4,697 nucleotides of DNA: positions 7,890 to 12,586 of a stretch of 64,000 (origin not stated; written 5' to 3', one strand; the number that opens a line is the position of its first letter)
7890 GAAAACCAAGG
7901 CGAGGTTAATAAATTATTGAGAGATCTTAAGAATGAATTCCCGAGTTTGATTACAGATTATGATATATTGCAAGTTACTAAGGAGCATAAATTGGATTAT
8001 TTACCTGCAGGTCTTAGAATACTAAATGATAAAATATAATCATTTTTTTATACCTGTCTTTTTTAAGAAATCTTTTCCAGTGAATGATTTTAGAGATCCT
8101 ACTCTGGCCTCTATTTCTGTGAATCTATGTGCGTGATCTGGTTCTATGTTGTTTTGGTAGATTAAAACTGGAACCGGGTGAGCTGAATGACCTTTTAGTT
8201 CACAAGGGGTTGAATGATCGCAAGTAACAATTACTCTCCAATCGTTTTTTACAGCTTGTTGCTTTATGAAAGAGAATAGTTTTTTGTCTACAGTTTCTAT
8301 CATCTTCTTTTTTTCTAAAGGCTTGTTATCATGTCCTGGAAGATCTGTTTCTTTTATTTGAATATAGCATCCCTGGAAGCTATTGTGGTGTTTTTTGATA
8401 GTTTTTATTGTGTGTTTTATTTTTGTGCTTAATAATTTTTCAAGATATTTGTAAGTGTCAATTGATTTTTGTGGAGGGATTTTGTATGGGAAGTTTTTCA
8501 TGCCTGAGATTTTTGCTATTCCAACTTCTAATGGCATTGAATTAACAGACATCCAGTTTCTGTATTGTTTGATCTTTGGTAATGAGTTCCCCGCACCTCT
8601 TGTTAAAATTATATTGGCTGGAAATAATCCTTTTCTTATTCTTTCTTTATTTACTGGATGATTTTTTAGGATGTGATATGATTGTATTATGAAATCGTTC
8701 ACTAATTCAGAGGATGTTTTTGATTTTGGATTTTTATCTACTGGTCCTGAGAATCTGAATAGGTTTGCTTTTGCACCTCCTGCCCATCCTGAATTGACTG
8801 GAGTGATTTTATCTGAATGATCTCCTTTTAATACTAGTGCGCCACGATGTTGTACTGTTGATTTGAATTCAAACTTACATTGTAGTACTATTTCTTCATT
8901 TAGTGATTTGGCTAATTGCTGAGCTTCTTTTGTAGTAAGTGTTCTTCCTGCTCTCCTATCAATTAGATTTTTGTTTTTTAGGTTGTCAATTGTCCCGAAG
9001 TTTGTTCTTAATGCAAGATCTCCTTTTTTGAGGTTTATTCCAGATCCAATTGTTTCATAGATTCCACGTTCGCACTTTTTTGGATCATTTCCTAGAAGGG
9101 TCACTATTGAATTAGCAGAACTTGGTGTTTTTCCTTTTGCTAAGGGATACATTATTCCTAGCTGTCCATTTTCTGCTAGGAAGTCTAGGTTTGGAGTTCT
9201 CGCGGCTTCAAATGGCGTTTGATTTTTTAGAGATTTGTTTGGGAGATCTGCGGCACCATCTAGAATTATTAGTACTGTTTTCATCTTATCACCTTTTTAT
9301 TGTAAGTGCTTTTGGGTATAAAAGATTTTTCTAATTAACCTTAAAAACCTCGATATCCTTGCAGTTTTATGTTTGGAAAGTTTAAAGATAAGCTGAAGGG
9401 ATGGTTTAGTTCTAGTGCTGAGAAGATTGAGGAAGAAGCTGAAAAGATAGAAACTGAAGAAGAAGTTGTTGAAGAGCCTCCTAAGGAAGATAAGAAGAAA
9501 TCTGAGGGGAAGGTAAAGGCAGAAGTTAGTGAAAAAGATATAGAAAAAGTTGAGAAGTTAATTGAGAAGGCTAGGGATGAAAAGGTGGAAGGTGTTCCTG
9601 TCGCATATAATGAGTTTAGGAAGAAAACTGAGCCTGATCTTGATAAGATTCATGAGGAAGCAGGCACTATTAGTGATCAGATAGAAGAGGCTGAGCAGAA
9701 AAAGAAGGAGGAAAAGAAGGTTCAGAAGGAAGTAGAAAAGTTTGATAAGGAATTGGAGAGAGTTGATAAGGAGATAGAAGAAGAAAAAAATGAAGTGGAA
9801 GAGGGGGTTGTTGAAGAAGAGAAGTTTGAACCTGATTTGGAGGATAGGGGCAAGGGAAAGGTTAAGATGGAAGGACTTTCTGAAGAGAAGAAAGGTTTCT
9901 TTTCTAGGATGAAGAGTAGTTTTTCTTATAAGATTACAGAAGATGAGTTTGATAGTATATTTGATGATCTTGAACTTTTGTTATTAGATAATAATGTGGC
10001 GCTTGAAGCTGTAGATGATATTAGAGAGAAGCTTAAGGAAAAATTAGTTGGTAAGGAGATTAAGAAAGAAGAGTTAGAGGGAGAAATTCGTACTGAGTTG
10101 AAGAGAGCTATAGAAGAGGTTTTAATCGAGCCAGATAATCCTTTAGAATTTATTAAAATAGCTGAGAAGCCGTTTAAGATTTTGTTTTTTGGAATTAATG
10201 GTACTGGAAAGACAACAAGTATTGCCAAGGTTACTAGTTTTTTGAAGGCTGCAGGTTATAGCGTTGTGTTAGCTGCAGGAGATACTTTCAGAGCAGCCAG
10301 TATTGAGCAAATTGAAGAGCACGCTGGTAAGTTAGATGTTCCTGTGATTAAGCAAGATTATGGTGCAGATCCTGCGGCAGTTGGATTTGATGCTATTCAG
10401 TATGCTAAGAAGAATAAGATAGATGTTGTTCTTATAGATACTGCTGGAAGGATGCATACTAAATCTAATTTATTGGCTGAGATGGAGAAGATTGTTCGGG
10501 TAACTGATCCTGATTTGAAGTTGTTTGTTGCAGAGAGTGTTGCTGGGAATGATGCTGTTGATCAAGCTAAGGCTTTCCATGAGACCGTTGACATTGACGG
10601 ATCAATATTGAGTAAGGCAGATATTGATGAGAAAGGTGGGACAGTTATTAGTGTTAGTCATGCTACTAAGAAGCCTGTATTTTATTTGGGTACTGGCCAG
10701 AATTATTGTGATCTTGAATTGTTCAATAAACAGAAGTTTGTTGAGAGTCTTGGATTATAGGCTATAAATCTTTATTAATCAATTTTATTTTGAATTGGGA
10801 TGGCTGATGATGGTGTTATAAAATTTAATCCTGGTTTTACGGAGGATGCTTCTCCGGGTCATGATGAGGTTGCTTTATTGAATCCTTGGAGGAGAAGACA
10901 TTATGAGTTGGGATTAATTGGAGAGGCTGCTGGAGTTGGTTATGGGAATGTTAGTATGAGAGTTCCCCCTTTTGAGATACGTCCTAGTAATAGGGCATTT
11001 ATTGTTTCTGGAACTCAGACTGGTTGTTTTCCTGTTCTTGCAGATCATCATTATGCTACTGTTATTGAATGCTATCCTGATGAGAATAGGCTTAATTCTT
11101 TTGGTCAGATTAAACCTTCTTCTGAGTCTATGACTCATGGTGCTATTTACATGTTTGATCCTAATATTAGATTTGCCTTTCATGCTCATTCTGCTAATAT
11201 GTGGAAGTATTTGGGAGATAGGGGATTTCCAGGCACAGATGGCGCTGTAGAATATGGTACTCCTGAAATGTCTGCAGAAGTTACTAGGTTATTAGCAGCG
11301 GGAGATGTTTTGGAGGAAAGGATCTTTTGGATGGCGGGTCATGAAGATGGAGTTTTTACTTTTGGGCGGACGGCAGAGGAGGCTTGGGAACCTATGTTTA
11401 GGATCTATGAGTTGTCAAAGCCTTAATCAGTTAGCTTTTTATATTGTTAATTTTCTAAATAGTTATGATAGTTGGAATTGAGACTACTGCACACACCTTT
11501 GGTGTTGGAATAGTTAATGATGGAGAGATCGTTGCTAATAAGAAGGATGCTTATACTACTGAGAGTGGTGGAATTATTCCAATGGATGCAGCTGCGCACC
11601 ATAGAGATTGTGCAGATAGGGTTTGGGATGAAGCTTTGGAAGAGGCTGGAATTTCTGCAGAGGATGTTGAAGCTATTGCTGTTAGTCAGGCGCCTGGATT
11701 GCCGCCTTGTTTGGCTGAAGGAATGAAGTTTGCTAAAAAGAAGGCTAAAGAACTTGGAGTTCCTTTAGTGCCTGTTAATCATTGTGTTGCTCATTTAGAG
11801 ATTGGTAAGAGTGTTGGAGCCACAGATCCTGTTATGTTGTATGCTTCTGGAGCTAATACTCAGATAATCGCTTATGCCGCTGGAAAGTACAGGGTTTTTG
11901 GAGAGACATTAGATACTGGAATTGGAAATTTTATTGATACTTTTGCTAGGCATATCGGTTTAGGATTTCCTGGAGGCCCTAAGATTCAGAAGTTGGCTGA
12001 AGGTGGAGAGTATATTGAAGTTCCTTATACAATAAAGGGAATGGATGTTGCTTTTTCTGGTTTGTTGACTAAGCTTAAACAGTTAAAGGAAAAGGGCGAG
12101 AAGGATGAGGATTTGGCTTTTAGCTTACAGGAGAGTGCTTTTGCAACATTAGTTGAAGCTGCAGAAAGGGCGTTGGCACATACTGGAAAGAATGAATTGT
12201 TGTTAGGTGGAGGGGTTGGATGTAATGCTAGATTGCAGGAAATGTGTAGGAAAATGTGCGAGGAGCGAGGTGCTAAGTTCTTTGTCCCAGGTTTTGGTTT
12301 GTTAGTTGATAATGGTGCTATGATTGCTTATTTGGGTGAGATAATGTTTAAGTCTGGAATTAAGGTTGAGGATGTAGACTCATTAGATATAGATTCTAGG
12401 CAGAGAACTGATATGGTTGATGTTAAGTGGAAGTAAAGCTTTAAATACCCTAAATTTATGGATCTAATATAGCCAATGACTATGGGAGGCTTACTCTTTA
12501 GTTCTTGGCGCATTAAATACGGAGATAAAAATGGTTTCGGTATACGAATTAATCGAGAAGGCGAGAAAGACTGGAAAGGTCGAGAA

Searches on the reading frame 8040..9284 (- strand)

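Call 9: search_protein_families(library=pfam, proteins=[window:8040-9284:-], max_evalue=0.001)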
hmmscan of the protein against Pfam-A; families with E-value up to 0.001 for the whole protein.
window:8040-9284:- (414 aa): 2 families
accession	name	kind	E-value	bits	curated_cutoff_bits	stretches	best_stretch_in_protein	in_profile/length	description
PF10143.14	PhosphMutase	-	1.3e-34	120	21.5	1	37-212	1-170/170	2,3-bisphosphoglycerate-independent phosphoglycerate mutase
PF01676.23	Metalloenzyme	-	6.8e-31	108.1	24.3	1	1-396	1-235/252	Metalloenzyme superfamily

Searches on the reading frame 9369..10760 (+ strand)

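Call 9: search_protein_families(library=pfam, proteins=[window:9369-10760:+], max_evalue=0.001)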
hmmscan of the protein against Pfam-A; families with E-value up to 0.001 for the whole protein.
window:9369-10760:+ (463 aa): 3 families
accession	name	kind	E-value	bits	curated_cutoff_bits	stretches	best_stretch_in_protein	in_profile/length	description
PF00448.28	SRP54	-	2e-68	230.3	22.7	1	269-461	2-194/196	SRP54-type protein, GTPase domain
PF02881.24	SRP54_N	-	3.2e-08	34.1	22.4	1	178-244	2-75/75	SRP54-type protein, helical bundle domain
PF13604.12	AAA_30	-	1.6e-05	25.2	27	1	274-366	24-104/191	AAA domain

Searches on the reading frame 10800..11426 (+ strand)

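Call 30: search_protein_families(library=pfam, proteins=[window:10800-11426:+], max_evalue=0.001)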
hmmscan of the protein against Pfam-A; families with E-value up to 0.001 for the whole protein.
window:10800-11426:+ (208 aa): 1 family
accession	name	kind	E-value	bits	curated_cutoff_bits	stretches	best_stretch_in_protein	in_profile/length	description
PF00596.27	Aldolase_II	-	1.3e-10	41.9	22.2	1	47-202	19-175/183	Class II Aldolase and Adducin N-terminal domain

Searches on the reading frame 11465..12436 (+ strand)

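Call 9: search_protein_families(library=pfam, proteins=[window:11465-12436:+], max_evalue=0.001)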
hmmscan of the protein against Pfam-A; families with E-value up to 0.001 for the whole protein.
window:11465-12436:+ (323 aa): 2 families
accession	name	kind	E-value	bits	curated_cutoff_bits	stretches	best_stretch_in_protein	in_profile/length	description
PF00814.31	TsaD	-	5.3e-76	256.3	24.8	1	24-289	7-264/264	tRNA N6-adenosine threonylcarbamoyltransferase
PF22521.2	HypF_C_2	-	1.4e-08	35.2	27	1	175-275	124-227/241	Carbamoyltransferase, Kae1-like Domain, second subdomain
